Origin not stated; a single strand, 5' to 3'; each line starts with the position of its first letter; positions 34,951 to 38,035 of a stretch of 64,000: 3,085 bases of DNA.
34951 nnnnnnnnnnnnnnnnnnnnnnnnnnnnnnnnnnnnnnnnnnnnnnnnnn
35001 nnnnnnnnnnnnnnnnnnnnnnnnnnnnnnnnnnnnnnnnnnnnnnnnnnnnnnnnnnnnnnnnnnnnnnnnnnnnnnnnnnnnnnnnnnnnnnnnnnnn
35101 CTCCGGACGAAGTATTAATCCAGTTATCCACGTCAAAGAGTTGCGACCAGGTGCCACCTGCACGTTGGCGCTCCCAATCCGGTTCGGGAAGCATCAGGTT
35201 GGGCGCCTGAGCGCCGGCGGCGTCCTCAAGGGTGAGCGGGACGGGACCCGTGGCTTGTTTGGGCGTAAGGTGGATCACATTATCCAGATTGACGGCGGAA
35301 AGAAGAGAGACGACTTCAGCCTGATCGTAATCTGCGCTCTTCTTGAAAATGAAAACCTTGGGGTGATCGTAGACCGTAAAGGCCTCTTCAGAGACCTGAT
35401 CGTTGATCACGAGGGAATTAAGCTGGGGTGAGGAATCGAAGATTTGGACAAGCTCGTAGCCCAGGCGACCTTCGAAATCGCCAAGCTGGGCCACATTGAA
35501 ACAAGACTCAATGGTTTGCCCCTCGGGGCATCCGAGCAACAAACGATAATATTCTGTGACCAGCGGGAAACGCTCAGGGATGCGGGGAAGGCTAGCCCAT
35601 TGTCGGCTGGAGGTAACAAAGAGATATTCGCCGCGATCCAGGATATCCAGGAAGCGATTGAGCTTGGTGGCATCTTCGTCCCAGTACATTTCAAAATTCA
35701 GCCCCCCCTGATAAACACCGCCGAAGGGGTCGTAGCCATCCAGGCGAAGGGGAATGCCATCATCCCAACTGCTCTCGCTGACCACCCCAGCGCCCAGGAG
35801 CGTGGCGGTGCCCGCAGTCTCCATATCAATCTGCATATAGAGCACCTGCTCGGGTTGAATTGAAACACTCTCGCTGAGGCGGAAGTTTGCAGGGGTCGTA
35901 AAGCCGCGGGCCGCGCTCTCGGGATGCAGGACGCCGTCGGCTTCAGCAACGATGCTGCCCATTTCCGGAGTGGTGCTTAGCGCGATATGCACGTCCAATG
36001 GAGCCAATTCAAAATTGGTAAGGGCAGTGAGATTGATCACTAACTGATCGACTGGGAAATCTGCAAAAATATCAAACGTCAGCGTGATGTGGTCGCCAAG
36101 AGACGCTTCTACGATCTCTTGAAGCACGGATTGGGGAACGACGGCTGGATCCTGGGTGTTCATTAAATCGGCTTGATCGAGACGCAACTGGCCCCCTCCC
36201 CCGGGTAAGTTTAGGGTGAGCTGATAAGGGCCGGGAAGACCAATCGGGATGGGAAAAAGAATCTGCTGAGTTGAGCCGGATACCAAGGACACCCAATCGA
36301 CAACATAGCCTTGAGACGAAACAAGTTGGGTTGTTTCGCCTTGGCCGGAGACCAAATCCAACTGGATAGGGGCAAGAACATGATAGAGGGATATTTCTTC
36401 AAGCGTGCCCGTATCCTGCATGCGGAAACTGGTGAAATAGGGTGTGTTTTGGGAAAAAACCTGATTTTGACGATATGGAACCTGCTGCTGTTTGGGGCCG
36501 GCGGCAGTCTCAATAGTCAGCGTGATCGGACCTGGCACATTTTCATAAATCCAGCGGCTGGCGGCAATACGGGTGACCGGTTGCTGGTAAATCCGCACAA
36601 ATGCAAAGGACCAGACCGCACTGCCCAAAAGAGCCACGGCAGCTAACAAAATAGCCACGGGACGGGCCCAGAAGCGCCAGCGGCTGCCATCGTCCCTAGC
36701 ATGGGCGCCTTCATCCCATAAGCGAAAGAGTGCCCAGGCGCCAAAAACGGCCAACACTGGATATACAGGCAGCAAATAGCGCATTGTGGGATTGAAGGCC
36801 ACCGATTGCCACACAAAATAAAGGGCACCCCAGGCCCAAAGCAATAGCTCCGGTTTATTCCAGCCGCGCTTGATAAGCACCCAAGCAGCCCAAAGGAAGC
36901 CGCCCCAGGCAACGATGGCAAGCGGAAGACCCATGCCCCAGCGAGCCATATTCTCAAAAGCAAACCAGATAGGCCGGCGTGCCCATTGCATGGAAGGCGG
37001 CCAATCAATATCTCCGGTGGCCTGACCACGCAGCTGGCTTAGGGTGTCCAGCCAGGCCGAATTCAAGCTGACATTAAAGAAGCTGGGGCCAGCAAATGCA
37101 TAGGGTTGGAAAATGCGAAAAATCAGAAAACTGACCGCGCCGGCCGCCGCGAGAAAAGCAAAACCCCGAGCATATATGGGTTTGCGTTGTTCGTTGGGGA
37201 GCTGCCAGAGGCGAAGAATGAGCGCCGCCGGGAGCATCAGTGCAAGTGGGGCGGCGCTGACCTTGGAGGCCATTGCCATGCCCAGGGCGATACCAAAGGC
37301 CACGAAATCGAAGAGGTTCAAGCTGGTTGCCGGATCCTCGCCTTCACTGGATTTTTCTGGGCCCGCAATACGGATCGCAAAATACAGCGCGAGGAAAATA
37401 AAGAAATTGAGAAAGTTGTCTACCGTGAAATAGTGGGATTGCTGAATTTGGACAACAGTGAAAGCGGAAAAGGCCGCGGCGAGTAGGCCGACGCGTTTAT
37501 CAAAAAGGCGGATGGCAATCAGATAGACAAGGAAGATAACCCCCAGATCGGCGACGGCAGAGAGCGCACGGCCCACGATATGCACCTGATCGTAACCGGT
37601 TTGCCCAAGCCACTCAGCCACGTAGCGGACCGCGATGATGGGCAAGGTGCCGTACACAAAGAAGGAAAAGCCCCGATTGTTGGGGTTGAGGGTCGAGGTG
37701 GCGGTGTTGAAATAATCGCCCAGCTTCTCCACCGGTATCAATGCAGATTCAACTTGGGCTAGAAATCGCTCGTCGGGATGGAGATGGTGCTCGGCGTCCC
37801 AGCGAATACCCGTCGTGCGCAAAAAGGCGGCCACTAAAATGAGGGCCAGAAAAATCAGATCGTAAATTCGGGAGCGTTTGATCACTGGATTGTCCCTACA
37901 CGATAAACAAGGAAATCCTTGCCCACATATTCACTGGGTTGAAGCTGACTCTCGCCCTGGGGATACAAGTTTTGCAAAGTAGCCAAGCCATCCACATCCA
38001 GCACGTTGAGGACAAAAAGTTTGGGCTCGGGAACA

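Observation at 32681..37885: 1734-aa Rosetta-stone fusion of a PMT/ArnT-like module and a YYY (DUF2298) module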

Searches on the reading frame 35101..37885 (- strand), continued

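Call 49: find_encoding_contigs(protein=P0219, flank=8000, max_places=2)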
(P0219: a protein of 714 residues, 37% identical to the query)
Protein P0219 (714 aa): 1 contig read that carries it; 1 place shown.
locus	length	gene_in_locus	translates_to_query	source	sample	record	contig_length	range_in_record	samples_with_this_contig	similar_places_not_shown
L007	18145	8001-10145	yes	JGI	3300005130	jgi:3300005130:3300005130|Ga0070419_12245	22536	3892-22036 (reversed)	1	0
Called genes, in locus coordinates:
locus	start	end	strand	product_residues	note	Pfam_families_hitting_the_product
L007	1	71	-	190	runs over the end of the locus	?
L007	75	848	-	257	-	-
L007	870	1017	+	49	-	-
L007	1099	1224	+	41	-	-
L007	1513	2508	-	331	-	PF12802:MarR_2 (faint), PF12840:HTH_20 (faint), PF25212:HVO_A0114 (faint), PF01037:AsnC_trans_reg (faint), PF13404:HTH_AsnC-type (weak), PF13412:HTH_24 (weak)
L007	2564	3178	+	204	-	-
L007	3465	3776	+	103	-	-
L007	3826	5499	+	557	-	-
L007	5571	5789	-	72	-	-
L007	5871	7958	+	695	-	-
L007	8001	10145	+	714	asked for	-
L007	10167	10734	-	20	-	-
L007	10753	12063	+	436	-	PF00872:Transposase_mut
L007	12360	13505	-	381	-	PF20706:GT4-conflict (faint), PF13439:Glyco_transf_4, PF13477:Glyco_trans_4_2 (weak), PF13579:Glyco_trans_4_4, PF00534:Glycos_transf_1, PF13692:Glyco_trans_1_4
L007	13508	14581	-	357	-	PF04321:RmlD_sub_bind, PF01073:3Beta_HSD, PF01370:Epimerase, PF02719:Polysacc_synt_2, PF07993:NAD_binding_4, PF16363:GDP_Man_Dehyd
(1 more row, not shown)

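Call 70: search_protein_families(library=pfam, proteins=[P0212, P0226, P0260], max_evalue=0.001)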
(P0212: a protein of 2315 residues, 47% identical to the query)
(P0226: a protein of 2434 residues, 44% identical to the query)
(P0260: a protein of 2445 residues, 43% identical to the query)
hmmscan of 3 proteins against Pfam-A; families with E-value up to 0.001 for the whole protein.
P0212 (2315 aa): 2 families
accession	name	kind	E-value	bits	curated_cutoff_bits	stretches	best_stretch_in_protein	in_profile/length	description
PF10060.15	DUF2298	-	1.4e-111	374.3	27.8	1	1514-2089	1-488/488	Uncharacterized membrane protein (DUF2298)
PF13231.12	PMT_2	-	4.4e-23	82.7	26.1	2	190-347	1-155/160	Dolichyl-phosphate-mannose-protein mannosyltransferase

P0226 (2434 aa): 3 families
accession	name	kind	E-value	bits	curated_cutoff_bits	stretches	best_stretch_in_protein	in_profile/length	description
PF10060.15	DUF2298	-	4.2e-222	738.8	27.8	2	752-1318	1-488/488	Uncharacterized membrane protein (DUF2298)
PF13231.12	PMT_2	-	5e-12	46.8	26.1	1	142-249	24-131/160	Dolichyl-phosphate-mannose-protein mannosyltransferase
PF02366.24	PMT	-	3.9e-11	43.4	22.7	1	143-255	86-204/245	Dolichyl-phosphate-mannose-protein mannosyltransferase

P0260 (2445 aa): 2 families
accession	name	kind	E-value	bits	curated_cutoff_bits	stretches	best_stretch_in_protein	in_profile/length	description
PF10060.15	DUF2298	-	1.4e-230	766.8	27.8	2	751-1333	2-488/488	Uncharacterized membrane protein (DUF2298)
PF13231.12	PMT_2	-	2.2e-13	51.2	26.1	1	131-240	23-132/160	Dolichyl-phosphate-mannose-protein mannosyltransferase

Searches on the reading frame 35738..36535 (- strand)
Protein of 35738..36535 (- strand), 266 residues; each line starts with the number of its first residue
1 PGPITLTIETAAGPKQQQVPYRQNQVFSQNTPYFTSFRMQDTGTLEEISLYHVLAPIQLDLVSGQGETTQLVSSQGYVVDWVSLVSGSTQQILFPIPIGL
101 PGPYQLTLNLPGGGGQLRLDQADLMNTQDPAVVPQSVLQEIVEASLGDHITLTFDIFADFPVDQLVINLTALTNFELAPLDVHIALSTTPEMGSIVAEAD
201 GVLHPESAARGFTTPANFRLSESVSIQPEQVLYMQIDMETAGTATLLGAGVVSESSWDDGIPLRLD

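Call 69: search_protein_families(library=pfam, proteins=[window:35738-36535:-], max_evalue=5)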
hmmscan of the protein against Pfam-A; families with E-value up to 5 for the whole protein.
window:35738-36535:- (266 aa): 1 family
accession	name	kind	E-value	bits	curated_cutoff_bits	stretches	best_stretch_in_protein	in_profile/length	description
PF24156.1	DUF7407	-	0.00098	19.9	28.2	1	105-129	47-71/74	Domain of unknown function (DUF7407)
